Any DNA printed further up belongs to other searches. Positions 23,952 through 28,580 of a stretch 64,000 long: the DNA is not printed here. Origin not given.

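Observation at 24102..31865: MacAB-like operon whose third gene is a 1442-aa ABC ATPase + DppB + DppC + M28 aminopeptidase megafusion with a degenerate nucleotide-binding domain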

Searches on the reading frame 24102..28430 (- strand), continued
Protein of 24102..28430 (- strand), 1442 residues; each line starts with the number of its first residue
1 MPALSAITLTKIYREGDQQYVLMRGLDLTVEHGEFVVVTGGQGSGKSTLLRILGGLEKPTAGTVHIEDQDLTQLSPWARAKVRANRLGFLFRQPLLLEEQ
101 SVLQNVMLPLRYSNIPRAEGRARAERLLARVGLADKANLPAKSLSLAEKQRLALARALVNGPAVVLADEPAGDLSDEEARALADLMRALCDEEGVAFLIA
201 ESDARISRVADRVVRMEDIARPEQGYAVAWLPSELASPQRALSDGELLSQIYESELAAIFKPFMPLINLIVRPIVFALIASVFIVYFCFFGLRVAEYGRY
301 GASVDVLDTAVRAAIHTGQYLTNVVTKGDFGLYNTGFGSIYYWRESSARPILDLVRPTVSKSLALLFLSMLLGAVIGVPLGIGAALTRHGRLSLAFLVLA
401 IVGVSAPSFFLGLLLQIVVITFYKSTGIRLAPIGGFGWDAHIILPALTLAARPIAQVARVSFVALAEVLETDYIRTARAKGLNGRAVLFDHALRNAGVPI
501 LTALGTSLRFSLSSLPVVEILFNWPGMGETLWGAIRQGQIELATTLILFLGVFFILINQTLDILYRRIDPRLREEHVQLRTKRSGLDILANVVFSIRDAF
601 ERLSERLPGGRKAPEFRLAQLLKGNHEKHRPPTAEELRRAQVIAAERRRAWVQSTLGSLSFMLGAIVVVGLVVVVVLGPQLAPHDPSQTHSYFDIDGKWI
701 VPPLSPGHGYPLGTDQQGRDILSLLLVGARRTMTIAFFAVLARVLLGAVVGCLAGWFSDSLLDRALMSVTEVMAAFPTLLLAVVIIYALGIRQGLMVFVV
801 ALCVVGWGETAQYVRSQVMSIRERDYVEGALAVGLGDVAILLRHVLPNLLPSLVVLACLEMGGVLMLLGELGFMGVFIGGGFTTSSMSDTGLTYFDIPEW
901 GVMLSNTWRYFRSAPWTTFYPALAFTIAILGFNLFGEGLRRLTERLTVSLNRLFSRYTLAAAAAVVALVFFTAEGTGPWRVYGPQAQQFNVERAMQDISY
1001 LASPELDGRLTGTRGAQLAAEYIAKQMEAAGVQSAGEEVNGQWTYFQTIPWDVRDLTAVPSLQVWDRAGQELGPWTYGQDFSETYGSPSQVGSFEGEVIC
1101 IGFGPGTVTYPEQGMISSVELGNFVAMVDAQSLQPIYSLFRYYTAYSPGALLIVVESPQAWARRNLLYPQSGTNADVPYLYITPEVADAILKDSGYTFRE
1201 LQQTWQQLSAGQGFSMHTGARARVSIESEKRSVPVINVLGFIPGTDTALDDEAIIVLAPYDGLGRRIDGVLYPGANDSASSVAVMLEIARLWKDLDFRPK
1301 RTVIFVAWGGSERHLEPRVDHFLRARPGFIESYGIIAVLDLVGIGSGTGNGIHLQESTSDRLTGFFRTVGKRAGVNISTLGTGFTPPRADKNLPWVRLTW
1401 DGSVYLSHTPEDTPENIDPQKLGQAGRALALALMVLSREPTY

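Call 18: find_encoding_contigs(protein=P0082, flank=10000, max_places=2)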
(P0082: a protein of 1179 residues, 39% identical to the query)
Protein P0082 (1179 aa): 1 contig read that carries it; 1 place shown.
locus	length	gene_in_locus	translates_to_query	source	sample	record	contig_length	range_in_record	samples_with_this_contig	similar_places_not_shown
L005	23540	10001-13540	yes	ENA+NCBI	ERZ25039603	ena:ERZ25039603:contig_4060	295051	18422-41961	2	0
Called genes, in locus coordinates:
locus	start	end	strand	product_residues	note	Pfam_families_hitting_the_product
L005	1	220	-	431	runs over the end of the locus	PF00561:Abhydrolase_1, PF12146:Hydrolase_4, PF12697:Abhydrolase_6, PF03096:Ndr (faint), PF00501:AMP-binding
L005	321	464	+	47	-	-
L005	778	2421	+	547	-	PF00753:Lactamase_B, PF12706:Lactamase_B_2, PF22505:RNase_J_b_CASP, PF07521:RMMBL, PF17770:RNase_J_C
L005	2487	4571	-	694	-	PF12770:CHAT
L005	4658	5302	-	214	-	PF01135:PCMT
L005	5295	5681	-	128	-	PF14815:NUDIX_4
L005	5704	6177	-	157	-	PF00730:HhH-GPD, PF00633:HHH (weak)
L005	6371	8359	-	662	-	PF13231:PMT_2 (weak)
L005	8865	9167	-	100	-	-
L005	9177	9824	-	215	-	PF13483:Lactamase_B_3, PF12706:Lactamase_B_2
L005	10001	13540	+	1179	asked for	PF00528:BPD_transp_1, PF04389:Peptidase_M28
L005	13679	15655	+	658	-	PF04851:ResIII, PF17757:UvrB_inter, PF27431:UvrB_3rd, PF00271:Helicase_C, PF12344:UvrB, PF02151:UVR (weak)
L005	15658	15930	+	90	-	-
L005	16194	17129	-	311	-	PF00672:HAMP, PF00512:HisKA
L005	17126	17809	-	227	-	PF00072:Response_reg, PF00486:Trans_reg_C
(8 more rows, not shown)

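Call 24: find_encoding_contigs(protein=P0054, flank=8000, max_places=2)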
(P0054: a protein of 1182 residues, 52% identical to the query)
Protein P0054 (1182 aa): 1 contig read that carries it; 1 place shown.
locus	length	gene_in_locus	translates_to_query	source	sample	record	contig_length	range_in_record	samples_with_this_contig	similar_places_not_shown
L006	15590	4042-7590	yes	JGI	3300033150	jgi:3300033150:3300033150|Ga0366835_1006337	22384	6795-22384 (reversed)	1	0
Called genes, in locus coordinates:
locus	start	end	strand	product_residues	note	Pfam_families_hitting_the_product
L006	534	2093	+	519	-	PF12704:MacB_PCD (weak), PF02687:FtsX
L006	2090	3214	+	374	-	PF00364:Biotin_lipoyl (faint), PF25919:BSH_CusB (weak), PF25973:BSH_CzcB, PF25984:BSH_YknX (weak)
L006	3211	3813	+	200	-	PF00005:ABC_tran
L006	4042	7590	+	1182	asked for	PF00528:BPD_transp_1, PF04389:Peptidase_M28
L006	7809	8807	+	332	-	PF00149:Metallophos, PF12850:Metallophos_2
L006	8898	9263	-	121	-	-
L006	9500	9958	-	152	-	PF01281:Ribosomal_L9_N, PF03948:Ribosomal_L9_C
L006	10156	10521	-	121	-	-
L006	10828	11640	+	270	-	PF01978:TrmB, PF11495:TrmB_EBD_N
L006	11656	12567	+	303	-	PF00005:ABC_tran, PF13304:AAA_21, PF13732:DrrA1-3_C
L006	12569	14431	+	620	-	PF01061:ABC2_membrane (weak), PF12679:ABC2_membrane_2, PF10920:DUF2705, PF12730:ABC2_membrane_4 (faint), PF12698:ABC2_membrane_3 (weak), PF12679:ABC2_membrane_2, PF12698:ABC2_membrane_3 (weak), PF10920:DUF2705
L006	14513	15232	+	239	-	PF04140:ICMT, PF04191:PEMT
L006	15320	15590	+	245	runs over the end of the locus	PF01135:PCMT (weak), PF01209:Ubie_methyltran, PF02353:CMAS, PF13489:Methyltransf_23, PF13847:Methyltransf_31, PF08241:Methyltransf_11, PF08242:Methyltransf_12, PF13649:Methyltransf_25, +1 more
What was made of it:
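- One related contig (L006) shows the NBD split from the rest (call 24).
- Tried and rejected: L006 seemed to show a separate NBD gene (call 24).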

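Call 25: find_encoding_contigs(protein=P0057, flank=8000, max_places=2)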
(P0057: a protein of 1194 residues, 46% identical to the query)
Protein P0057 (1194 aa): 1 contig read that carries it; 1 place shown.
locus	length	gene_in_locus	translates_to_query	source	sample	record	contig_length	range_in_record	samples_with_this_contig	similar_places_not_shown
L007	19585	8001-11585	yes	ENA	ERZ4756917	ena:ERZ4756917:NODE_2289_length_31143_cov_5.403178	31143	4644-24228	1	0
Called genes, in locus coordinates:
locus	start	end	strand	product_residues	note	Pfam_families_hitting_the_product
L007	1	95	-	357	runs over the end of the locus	PF00356:LacI, PF00532:Peripla_BP_1, PF13407:Peripla_BP_4, PF13377:Peripla_BP_3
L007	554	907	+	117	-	-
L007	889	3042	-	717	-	PF12228:DUF3604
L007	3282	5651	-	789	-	PF17820:PDZ_6 (weak), PF13492:GAF_3, PF07730:HisKA_3 (weak), PF02518:HATPase_c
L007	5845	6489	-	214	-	PF00072:Response_reg, PF13384:HTH_23 (faint), PF00196:GerE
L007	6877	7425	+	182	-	PF00578:AhpC-TSA, PF08534:Redoxin, PF00085:Thioredoxin (faint)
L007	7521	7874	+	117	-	-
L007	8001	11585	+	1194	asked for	PF00528:BPD_transp_1, PF04389:Peptidase_M28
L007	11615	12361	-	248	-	PF09818:ABC_ATPase (faint), PF13191:AAA_16 (weak), PF00005:ABC_tran, PF02463:SMC_N (faint), PF13401:AAA_22 (weak), PF13304:AAA_21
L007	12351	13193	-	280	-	PF00528:BPD_transp_1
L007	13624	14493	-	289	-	PF00497:SBP_bac_3, PF10613:Lig_chan-Glu_bd (weak)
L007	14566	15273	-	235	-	PF00005:ABC_tran, PF25199:nSTAND_NTPase5 (faint), PF13304:AAA_21 (faint), PF12399:BCA_ABC_TP_C (weak)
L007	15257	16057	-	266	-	PF00005:ABC_tran, PF13304:AAA_21 (faint), PF12399:BCA_ABC_TP_C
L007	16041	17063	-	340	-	PF02653:BPD_transp_2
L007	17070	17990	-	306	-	PF02653:BPD_transp_2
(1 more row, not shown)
